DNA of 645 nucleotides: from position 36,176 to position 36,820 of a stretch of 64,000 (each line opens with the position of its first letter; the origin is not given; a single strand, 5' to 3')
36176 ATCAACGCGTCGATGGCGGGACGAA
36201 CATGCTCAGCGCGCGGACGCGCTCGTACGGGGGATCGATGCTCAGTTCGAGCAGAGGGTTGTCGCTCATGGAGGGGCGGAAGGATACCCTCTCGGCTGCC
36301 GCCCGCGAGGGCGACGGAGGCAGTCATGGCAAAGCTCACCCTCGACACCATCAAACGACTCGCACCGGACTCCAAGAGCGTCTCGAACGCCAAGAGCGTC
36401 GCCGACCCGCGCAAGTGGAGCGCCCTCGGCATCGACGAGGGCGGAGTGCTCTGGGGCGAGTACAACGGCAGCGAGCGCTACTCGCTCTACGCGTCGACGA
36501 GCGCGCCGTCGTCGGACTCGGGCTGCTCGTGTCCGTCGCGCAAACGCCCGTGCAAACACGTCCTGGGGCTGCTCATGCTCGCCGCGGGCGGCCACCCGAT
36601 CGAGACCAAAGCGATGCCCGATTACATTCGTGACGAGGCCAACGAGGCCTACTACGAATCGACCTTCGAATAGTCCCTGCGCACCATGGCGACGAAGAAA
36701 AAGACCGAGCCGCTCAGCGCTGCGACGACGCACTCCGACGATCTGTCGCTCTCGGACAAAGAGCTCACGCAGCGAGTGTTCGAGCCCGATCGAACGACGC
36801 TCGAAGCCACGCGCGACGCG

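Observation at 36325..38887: Stand-alone SWIM zinc-finger gene plus a 313-aa partner, convergent with a cytoplasmic papain-like peptidase-TerB fusion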

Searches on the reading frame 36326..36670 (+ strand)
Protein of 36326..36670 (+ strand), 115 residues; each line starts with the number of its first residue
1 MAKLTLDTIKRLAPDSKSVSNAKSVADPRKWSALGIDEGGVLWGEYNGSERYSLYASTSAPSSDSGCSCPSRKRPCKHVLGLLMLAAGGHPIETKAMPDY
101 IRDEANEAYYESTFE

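Call 10: search_protein_families(library=pfam, proteins=[window:36326-36670:+], max_evalue=0.1)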
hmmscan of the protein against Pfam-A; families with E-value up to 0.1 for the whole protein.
window:36326-36670:+ (115 aa): 1 family
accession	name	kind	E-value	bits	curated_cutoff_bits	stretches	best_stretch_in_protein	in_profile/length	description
PF04434.22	SWIM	-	3e-05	23.9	19.6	1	65-83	13-34/38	SWIM zinc finger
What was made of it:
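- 36326..36673 (+): Stand-alone SWIM-module protein, 115 aa, soluble. Pfam SWIM 23.9 bits, above the cutoff (call 10).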

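Call 11: search_protein_families(library=ncbifam, proteins=[window:36326-36670:+], max_evalue=0.1)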
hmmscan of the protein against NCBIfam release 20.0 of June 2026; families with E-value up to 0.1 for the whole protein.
window:36326-36670:+ (115 aa): 0 families

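Call 12: search_protein_families(library=padloc, proteins=[window:36326-36670:+], max_evalue=0.1)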
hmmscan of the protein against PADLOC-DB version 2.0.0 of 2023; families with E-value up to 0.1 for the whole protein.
window:36326-36670:+ (115 aa): 0 families
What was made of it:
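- On Known anti-phage defence or toxin-immunity systems: No PADLOC hit for any of the three proteins (call 12).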

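Call 25: find_homologous_proteins(query=window:36326-36670:+)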
Query window:36326-36670:+ (115 aa): 16 proteins with E <= 0.001 among 18 candidates.
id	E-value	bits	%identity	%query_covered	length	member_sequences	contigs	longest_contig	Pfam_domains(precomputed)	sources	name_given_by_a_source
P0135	2.5e-64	233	90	100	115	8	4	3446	-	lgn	-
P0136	9.1e-61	221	84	100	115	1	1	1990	-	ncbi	-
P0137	3.8e-59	216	83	100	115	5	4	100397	-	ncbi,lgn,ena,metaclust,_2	metaclust:\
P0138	5.0e-57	209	81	100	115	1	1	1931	-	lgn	-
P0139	3.5e-54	200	76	100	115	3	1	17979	PF04434.23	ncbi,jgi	jgi:hypothetical protein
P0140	1.1e-53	198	76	100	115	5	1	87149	-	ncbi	-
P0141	4.8e-52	193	76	100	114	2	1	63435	PF04434.23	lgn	-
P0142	2.3e-51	191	72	100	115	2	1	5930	-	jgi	jgi:uncharacterized Zn finger protein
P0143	3.8e-51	190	75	100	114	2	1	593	PF04434.23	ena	-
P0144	1.5e-46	175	68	100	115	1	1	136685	-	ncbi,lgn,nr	ncbi:MAG: SWIM zinc finger family protein [Deltaproteobacteria bacterium]|nr:SWIM zinc finger family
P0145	2.8e-38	149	57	100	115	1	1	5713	PF04434.23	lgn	-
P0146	8.4e-26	108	50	98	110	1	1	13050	PF04434.23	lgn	-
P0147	1.2e-23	101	49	98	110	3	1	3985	PF04434.23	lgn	-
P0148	1.8e-23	101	48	98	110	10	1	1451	PF04434.23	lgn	-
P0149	1.3e-19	88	46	86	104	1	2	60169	PF04434.23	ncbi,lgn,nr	ncbi:MAG: SWIM zinc finger family protein [Alphaproteobacteria bacterium]|nr:SWIM zinc finger family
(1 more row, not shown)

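Call 26: find_encoding_contigs(protein=P0149, flank=6000, max_places=2)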
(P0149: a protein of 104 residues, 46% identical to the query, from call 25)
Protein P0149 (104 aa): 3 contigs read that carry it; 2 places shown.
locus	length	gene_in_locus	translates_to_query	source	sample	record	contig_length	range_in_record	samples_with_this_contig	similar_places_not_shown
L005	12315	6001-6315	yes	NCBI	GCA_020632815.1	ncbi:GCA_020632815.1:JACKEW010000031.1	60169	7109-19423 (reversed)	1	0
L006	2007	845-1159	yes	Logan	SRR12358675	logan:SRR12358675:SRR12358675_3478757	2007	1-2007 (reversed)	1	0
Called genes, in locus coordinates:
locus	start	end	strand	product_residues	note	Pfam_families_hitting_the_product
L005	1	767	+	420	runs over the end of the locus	PF13620:CarboxypepD_reg (faint)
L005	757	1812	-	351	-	PF08100:Dimerisation, PF00891:Methyltransf_2, PF13489:Methyltransf_23, PF08242:Methyltransf_12, PF13649:Methyltransf_25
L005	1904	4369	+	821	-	PF07969:Amidohydro_3 (faint), PF01979:Amidohydro_1 (weak), PF02412:TSP_3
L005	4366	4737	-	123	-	-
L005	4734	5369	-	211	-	PF13521:AAA_28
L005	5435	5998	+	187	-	-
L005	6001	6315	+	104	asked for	PF04434:SWIM (faint)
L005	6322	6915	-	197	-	PF14519:Macro_2 (weak), PF01661:Macro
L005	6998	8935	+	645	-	PF11617:Cu-binding_MopE, PF01410:COLFI (weak), PF00147:Fibrinogen_C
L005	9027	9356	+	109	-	PF22277:EncFtn-like (weak)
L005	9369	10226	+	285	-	PF04454:Linocin_M18, PF09950:Major_capside (weak)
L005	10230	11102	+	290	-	-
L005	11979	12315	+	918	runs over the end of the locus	-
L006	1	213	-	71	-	?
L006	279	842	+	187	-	-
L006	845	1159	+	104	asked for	PF04434:SWIM (faint)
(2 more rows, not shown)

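Call 27: find_encoding_contigs(protein=P0146, flank=6000, max_places=2)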
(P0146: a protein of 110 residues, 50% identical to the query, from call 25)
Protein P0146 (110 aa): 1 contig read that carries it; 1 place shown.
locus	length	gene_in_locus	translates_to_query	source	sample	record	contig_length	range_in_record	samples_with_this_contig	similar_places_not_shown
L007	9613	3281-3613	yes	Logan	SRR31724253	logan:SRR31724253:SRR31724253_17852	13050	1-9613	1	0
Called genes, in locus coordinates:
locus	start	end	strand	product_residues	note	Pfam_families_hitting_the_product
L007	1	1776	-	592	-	?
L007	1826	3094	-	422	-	PF07690:MFS_1, PF13000:Acatn, PF03092:BT1, PF07690:MFS_1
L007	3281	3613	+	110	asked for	PF04434:SWIM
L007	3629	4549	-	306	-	PF04055:Radical_SAM (faint)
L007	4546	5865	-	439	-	PF04055:Radical_SAM, PF06969:HemN_C (weak)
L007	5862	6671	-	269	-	PF00884:Sulfatase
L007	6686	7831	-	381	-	-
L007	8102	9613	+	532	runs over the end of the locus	PF06739:SBBP (faint)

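Call 28: find_encoding_contigs(protein=P0147, flank=4000, max_places=2)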
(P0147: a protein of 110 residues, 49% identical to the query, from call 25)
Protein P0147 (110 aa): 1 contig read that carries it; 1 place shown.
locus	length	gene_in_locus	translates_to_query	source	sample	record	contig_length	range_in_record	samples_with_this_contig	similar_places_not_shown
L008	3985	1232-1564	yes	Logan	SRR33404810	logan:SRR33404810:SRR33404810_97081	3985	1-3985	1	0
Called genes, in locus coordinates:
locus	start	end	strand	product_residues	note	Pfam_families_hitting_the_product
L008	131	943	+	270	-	-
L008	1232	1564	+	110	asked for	PF04434:SWIM (weak)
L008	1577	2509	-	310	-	-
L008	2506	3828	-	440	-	PF04055:Radical_SAM, PF06969:HemN_C (weak)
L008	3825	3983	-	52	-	?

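Call 31: search_protein_families(library=ncbifam, proteins=[L007:3632-4549:-, L007:4549-5865:-, L007:5865-6671:-, L007:6689-7831:-, L007:3281-3610:+, L005:5435-5995:+, L007:1829-3094:-], max_evalue=0.01)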
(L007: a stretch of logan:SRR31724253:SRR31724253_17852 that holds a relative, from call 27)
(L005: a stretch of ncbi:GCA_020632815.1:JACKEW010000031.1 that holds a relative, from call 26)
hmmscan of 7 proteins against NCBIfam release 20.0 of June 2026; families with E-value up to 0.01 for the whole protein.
L007:3632-4549:- (306 aa): 1 family
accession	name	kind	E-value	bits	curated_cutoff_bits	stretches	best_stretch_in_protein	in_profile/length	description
NF038073.1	rSAM_STM4011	subfamily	2.5e-116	387.8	200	1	4-280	2-278/278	STM4011 family radical SAM protein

L007:4549-5865:- (439 aa): 23 families
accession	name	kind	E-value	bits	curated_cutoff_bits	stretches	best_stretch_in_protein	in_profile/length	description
NF006067.1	PRK08208.1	equivalog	2.8e-180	599.8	380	1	12-436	1-426/427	STM4012 family radical SAM protein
TIGR00539.1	hemN_rel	equivalog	5e-43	147.6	205.4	1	48-310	2-263/361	radical SAM family heme chaperone HemW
TIGR04107.1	rSAM_HutW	equivalog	1.5e-40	139.3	400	1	42-311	35-311/419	heme anaerobic degradation radical SAM methyltransferase ChuW/HutW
TIGR00538.1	hemN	equivalog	8.5e-38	130.3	324.95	1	40-280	43-288/454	oxygen-independent coproporphyrinogen III oxidase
NF006385.0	PRK08629.1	equivalog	7.3e-33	114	355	1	43-413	49-402/439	coproporphyrinogen III oxidase family protein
TIGR03994.1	rSAM_HemZ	equivalog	6.4e-31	107.9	321.4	1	44-294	82-335/401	coproporphyrinogen dehydrogenase HemZ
NF006061.0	PRK08207.1-4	equivalog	2e-20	73.1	702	1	46-251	173-382/501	coproporphyrinogen III oxidase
NF006064.0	PRK08207.2-2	equivalog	1.1e-19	70.8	504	1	47-289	145-390/465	coproporphyrinogen III oxidase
NF005133.0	PRK06582.1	equivalog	2e-17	63.3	597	1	45-245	10-207/390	coproporphyrinogen III oxidase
NF006060.0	PRK08207.1-3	equivalog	8.4e-17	61.1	653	1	43-233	146-340/477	coproporphyrinogen III oxidase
NF006059.0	PRK08207.1-1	equivalog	4e-16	58.8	1012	1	48-250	173-379/496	coproporphyrinogen III oxidase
NF004567.0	PRK05904.1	equivalog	7.7e-15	54.9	355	1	48-215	8-170/353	coproporphyrinogen III oxidase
NF006066.0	PRK08207.2-5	equivalog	5.5e-14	51.7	1117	1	48-230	192-377/518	coproporphyrinogen III oxidase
NF006062.0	PRK08207.1-5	equivalog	3.2e-12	46.1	1007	1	45-221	147-327/476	coproporphyrinogen III oxidase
NF006063.0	PRK08207.2-1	equivalog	1e-09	37.6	1074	1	47-215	193-364/518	coproporphyrinogen III oxidase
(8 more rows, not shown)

L007:5865-6671:- (269 aa): 1 family
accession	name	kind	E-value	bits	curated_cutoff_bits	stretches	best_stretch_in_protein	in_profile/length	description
NF038075.1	fam_STM4013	hypoth_equivalog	3e-126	420.2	250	1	4-262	1-259/261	STM4013/SEN3800 family hydrolase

L007:6689-7831:- (381 aa): 4 families
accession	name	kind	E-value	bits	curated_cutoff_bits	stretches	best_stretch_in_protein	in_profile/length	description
NF038074.1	fam_STM4014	hypoth_equivalog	5.6e-112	374.5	175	1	3-374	14-348/349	STM4014 family protein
TIGR00768.1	rimK_fam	subfamily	5.4e-06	26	143.4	1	113-191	70-146/276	RimK family alpha-L-glutamate ligase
NF040720.1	MptN_Meth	equivalog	3.3e-05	23.1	350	0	113-203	84-171/291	tetrahydromethanopterin:alpha-L-glutamate ligase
TIGR02144.1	LysX_arch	equivalog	0.0097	15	275.6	0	110-149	67-106/281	lysine biosynthesis protein LysX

L007:3281-3610:+ (110 aa): 0 families

L005:5435-5995:+ (187 aa): 0 families

L007:1829-3094:- (422 aa): 13 families
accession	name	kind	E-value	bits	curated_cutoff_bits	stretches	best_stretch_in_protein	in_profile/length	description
TIGR00901.2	2A0125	subfamily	1.7e-39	135.7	350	1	12-394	6-410/417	AmpG family muropeptide MFS transporter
TIGR02718.1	sider_RhtX_FptX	subfamily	1.2e-30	106.7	356.15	1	13-397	4-386/390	RhtX/FptX family siderophore transporter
NF008238.0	PRK11010.1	equivalog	3.4e-25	88.8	756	1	17-394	19-397/492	muropeptide MFS transporter AmpG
NF008867.0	PRK11902.1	equivalog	5e-23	81.7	656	1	11-390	14-392/419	muropeptide transporter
TIGR00881.1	2A0104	subfamily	1.2e-09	37.7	407.75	2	244-394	17-163/379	phosphoglycerate transporter protein PgtP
TIGR00880.1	2_A_01_02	superfamily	2.8e-09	37.2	131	2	63-189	13-136/141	multidrug resistance protein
TIGR00883.1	2A0106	subfamily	5.1e-09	35.7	443.45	2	170-378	168-382/400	metabolite/H+ symporter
TIGR00788.1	fbt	subfamily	5.9e-07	28.8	216.4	1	17-205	33-220/468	folate/biopterin family MFS transporter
TIGR00895.1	2A0115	subfamily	2.5e-06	26.7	418.55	1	236-398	32-188/398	aromatic acid/H+ symport family MFS transporter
NF033135.1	cmx_cmrA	equivalog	7.2e-06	25.3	400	1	129-393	114-368/374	Cmx/CmrA family chloramphenicol efflux MFS transporter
TIGR00893.1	2A0114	subfamily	0.0017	17.3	395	0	83-200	62-178/399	D-galactonate transporter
NF007578.0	PRK10213.1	equivalog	0.0041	16.3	584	1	197-300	279-385/396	purine ribonucleoside efflux pump NepI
TIGR00887.1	2A0109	equivalog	0.0099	14.8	610.3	0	238-328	40-126/502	phosphate:H+ symporter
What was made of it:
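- Closest known: RimK / ribosomal protein S6 and other ATP-grasp C-terminal ligases. Same: A protein with a conserved C-terminal Glu-ending tail is encoded next to an ATP-grasp enzyme that resembles RimK weakly (call 31).
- STM4014 resembles RimK-type ATP-grasp ligases at E 5e-6 (call 31).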

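Call 57: find_related_loci(query=A3, collection=metagenome_contigs, flank=6000)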
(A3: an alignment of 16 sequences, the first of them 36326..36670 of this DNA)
Query A3 (115 aa) in metagenome_contigs; peptide patterns used: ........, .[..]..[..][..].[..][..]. (x = any residue, [..] = any of these).
163 stretches matched a pattern; 34 encode a relative of the query (tblastn E <= 1e-3); 34 distinct loci.
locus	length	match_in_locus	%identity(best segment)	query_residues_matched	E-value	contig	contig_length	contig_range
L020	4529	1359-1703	82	1-115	5e-64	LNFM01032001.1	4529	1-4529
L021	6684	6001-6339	44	1-115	3e-23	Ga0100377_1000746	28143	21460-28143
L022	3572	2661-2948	45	1-98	2e-21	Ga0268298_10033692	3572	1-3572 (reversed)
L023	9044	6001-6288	42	1-98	3e-20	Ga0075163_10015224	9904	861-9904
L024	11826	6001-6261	51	1-87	9e-20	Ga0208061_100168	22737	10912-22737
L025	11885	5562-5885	37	9-112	6e-19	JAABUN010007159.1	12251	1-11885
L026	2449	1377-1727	39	1-107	4e-18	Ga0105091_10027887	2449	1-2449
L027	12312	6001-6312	37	1-111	1e-17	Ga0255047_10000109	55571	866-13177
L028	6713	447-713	42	5-94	1e-17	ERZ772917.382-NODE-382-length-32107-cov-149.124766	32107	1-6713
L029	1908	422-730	37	1-100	2e-17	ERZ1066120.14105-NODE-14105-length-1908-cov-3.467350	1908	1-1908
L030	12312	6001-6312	37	4-104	4e-17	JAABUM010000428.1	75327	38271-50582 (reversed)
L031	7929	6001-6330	42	1-112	4e-17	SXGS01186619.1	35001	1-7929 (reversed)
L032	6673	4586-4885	41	2-102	9e-17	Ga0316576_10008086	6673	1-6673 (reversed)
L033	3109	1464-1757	42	5-103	2e-16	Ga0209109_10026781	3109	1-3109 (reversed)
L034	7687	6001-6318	33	2-104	5e-16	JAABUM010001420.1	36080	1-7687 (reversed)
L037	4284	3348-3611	43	12-102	3e-15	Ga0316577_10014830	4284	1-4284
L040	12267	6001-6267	39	9-101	1e-14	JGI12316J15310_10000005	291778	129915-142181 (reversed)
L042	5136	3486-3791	42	7-112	3e-14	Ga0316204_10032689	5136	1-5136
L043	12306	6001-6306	42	7-112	1e-13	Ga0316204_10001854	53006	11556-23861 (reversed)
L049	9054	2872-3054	41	34-92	6e-8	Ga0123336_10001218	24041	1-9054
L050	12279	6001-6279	34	3-96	1e-12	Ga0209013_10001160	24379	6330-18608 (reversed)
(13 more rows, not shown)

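Call 61: search_protein_families(library=ncbifam, proteins=[L042:1-1281:+, L042:1289-2263:+, L042:2297-3427:+, L042:3927-4982:+, L031:4482-5981:+, L031:6342-7508:+, L021:4521-5978:+, L024:4213-5946:+, L024:2890-4122:+, L024:6735-7355:+], max_evalue=0.001)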
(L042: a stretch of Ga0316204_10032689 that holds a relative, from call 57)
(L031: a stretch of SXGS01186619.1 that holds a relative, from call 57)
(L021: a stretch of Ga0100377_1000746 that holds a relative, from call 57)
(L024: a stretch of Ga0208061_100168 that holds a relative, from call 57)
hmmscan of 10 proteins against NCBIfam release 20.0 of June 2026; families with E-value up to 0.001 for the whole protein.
L042:1-1281:+ (427 aa): 11 families
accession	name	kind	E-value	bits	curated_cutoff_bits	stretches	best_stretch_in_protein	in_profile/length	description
TIGR04107.1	rSAM_HutW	equivalog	3.3e-30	105.3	400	1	12-386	53-411/419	heme anaerobic degradation radical SAM methyltransferase ChuW/HutW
NF006067.1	PRK08208.1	equivalog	5.7e-29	101.3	380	1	12-398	49-423/427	STM4012 family radical SAM protein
TIGR00539.1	hemN_rel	equivalog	2e-24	86.4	205.4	1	10-365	12-346/361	radical SAM family heme chaperone HemW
NF006385.0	PRK08629.1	equivalog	5.2e-21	74.9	355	1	12-197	66-237/439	coproporphyrinogen III oxidase family protein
TIGR00538.1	hemN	equivalog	9.2e-14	51.1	324.95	1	31-195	83-239/454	oxygen-independent coproporphyrinogen III oxidase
NF006064.0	PRK08207.2-2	equivalog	3.5e-12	46.1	504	1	11-198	157-340/465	coproporphyrinogen III oxidase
NF005133.0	PRK06582.1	equivalog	7.4e-12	45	597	1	19-282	27-282/390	coproporphyrinogen III oxidase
TIGR03994.1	rSAM_HemZ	equivalog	1.6e-11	44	321.4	1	10-197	96-277/401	coproporphyrinogen dehydrogenase HemZ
TIGR01212.1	TIGR01212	equivalog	1.9e-07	30.5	180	1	12-201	37-220/302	tRNA modification radical SAM protein MnmL/YtqA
NF004567.0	PRK05904.1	equivalog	1.7e-06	27.5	355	1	28-197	31-193/353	coproporphyrinogen III oxidase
NF006970.0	PRK09441.1-3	equivalog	0.00055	18.7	516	1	135-167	106-140/466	alpha-amylase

L042:1289-2263:+ (325 aa): 0 families

L042:2297-3427:+ (377 aa): 0 families

L042:3927-4982:+ (352 aa): 1 family
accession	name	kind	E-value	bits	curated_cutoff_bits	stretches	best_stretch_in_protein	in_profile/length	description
NF038074.1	fam_STM4014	hypoth_equivalog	1.7e-85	287.4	175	1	1-334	29-348/349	STM4014 family protein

L031:4482-5981:+ (500 aa): 0 families

L031:6342-7508:+ (389 aa): 1 family
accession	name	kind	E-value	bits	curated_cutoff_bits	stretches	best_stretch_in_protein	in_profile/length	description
NF038074.1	fam_STM4014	hypoth_equivalog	4.7e-105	351.7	175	1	10-377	2-345/349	STM4014 family protein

L021:4521-5978:+ (486 aa): 0 families

L024:4213-5946:+ (578 aa): 0 families

L024:2890-4122:+ (411 aa): 4 families
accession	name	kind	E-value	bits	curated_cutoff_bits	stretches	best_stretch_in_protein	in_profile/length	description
NF012174.0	tet_MFS_A_B_C_D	equivalog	2.4e-08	33.2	475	1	51-232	45-224/382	Tet(A)/Tet(B)/Tet(C) family tetracycline efflux MFS transporter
NF045684.1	tet_MFS_65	exception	1.3e-06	27.9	800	1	43-195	33-178/383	tetracycline efflux MFS transporter Tet(65)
NF012190.1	tet_MFS_B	exception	8.8e-05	21.7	850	1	50-178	45-167/400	tetracycline efflux MFS transporter Tet(B)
NF040872.1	MFS_HP1165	exception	0.00021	20.5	700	1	37-128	29-120/385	HP1165 family MFS efflux transporter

L024:6735-7355:+ (207 aa): 1 family
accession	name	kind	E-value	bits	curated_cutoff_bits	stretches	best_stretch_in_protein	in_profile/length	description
TIGR00168.2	infC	equivalog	6.7e-68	227.8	60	1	22-186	2-166/170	translation initiation factor IF-3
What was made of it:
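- The stand-alone SWIM genes associate with ATP-grasp and radical-SAM genes rather than repair genes (calls 31, 61).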

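Call 63: search_protein_families(library=pfam, proteins=[L031:4482-5981:+, L024:4213-5946:+, L042:2297-3427:+, L005:5435-5995:+, L023:5363-5977:+, L042:1289-2263:+, L031:6342-7508:+, L033:1449-2759:+, L025:5529-6587:+, L049:2593-4200:+], max_evalue=0.01)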
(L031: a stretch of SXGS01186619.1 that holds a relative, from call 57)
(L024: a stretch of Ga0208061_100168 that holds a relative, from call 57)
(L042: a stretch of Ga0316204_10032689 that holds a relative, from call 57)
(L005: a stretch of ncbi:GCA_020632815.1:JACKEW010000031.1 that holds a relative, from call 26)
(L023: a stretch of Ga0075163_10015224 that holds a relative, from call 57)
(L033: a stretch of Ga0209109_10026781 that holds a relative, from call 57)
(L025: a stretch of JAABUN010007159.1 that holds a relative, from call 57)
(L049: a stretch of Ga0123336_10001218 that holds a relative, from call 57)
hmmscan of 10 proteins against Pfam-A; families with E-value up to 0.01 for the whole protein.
L031:4482-5981:+ (500 aa): 1 family
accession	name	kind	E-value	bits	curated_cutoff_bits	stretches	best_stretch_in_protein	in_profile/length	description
PF13646.12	HEAT_2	-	1.5e-09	38.5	27.7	2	60-137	4-78/88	HEAT repeats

L024:4213-5946:+ (578 aa): 1 family
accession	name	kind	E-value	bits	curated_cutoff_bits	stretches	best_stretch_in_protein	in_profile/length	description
PF13646.12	HEAT_2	-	0.00012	22.7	27.7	1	131-206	3-76/88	HEAT repeats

L042:2297-3427:+ (377 aa): 1 family
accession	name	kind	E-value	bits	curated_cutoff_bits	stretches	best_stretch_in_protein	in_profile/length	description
PF13646.12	HEAT_2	-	0.0045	17.7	27.7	0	153-213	2-61/88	HEAT repeats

L005:5435-5995:+ (187 aa): 0 families

L023:5363-5977:+ (205 aa): 0 families

L042:1289-2263:+ (325 aa): 1 family
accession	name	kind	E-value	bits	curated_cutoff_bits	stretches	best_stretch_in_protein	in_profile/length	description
PF03712.20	Cu2_monoox_C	-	1e-09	38.5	23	1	189-302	16-139/157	Copper type II ascorbate-dependent monooxygenase, C-terminal domain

L031:6342-7508:+ (389 aa): 0 families

L033:1449-2759:+ (437 aa): 1 family
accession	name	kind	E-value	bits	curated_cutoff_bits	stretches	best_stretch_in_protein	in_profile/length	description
PF04434.22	SWIM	-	6.4e-05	22.8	19.6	1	67-85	15-36/38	SWIM zinc finger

L025:5529-6587:+ (353 aa): 2 families
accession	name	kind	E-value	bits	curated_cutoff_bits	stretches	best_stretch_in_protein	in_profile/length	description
PF03167.25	UDG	-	2.1e-17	64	24.3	1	186-341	7-141/141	Uracil DNA glycosylase superfamily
PF04434.22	SWIM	-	5.2e-06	26.3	19.6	1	72-91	14-36/38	SWIM zinc finger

L049:2593-4200:+ (536 aa): 1 family
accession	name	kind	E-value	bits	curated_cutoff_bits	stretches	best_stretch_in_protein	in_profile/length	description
PF04434.22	SWIM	-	4.7e-06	26.4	19.6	1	114-147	1-36/38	SWIM zinc finger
